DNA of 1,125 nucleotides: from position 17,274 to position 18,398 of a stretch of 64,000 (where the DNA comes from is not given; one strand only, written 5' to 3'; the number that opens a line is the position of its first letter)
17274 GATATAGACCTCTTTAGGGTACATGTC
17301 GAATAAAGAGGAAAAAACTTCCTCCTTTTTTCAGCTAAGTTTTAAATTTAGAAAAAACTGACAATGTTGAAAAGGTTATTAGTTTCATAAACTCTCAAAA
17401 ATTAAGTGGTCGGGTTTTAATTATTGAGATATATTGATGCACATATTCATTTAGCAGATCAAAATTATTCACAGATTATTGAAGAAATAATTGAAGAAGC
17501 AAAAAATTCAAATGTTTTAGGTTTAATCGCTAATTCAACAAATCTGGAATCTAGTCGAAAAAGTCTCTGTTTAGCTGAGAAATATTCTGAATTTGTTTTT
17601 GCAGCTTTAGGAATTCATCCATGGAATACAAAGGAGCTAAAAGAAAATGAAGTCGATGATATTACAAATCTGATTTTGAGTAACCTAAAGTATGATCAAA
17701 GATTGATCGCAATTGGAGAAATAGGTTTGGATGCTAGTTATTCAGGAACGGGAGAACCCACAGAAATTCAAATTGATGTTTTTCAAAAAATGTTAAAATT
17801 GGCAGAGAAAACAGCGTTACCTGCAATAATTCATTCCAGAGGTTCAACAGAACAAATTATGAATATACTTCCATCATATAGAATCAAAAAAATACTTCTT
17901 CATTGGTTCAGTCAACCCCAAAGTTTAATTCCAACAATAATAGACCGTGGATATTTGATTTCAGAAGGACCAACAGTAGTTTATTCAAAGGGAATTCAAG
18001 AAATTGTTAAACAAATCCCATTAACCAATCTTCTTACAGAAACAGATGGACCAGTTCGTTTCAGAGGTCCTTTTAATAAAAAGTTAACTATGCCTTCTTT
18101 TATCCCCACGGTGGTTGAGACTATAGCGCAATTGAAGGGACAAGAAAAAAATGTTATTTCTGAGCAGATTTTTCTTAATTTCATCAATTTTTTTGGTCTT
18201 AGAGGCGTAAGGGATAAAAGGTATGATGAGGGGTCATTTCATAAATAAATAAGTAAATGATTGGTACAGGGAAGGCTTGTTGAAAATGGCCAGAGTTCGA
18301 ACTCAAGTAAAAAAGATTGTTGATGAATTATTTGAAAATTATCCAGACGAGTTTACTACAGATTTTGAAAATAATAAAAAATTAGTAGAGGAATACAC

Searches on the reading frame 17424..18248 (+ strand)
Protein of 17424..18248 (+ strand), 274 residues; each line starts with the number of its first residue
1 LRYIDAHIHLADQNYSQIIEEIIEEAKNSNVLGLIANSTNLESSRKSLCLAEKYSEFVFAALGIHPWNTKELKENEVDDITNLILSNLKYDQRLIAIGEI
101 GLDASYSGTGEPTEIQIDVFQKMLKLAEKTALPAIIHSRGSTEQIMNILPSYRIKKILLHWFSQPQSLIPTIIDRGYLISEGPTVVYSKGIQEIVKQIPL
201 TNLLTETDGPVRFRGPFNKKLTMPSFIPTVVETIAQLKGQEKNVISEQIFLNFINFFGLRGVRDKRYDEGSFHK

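Call 65: list_cluster_members(proteins=[window:17424-18248:+, window:20316-21272:+, window:21863-22729:-, window:23236-23859:-, window:44772-45632:-, window:45629-46654:-, window:47170-48237:-, window:50847-51707:+, window:53150-54076:-, window:58226-59356:+])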
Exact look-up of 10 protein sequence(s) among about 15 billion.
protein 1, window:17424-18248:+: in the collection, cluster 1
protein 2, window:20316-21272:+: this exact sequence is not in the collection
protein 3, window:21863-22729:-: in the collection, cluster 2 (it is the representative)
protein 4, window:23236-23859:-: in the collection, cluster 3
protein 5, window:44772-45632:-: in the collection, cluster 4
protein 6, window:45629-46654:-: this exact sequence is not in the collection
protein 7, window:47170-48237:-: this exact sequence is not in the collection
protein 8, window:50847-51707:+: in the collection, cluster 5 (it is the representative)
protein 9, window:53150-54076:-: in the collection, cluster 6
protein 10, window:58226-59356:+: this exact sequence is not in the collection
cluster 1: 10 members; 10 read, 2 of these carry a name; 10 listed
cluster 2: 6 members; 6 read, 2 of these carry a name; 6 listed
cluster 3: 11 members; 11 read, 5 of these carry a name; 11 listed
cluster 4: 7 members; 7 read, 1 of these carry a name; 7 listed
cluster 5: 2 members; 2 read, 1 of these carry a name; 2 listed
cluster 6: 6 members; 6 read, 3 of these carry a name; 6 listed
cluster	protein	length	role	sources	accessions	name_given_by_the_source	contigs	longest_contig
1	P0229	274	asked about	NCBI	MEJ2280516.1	MAG: TatD family hydrolase [Candidatus Bathyarchaeota archaeon]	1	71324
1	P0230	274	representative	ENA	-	-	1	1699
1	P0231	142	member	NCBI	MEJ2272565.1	MAG: TatD family hydrolase, partial [Candidatus Bathyarchaeota archaeon]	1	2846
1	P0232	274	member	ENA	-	-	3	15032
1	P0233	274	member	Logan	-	-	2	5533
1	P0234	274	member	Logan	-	-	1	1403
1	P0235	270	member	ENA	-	-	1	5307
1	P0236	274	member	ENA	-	-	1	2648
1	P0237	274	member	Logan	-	-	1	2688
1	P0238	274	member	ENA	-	-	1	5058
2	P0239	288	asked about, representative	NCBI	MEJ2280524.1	MAG: hypothetical protein P8X97_01175 [Candidatus Bathyarchaeota archaeon]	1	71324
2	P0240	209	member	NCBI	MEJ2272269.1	MAG: hypothetical protein P8X91_07295 [Candidatus Bathyarchaeota archaeon]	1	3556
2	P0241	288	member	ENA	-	-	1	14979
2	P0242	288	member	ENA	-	-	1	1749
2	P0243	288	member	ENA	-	-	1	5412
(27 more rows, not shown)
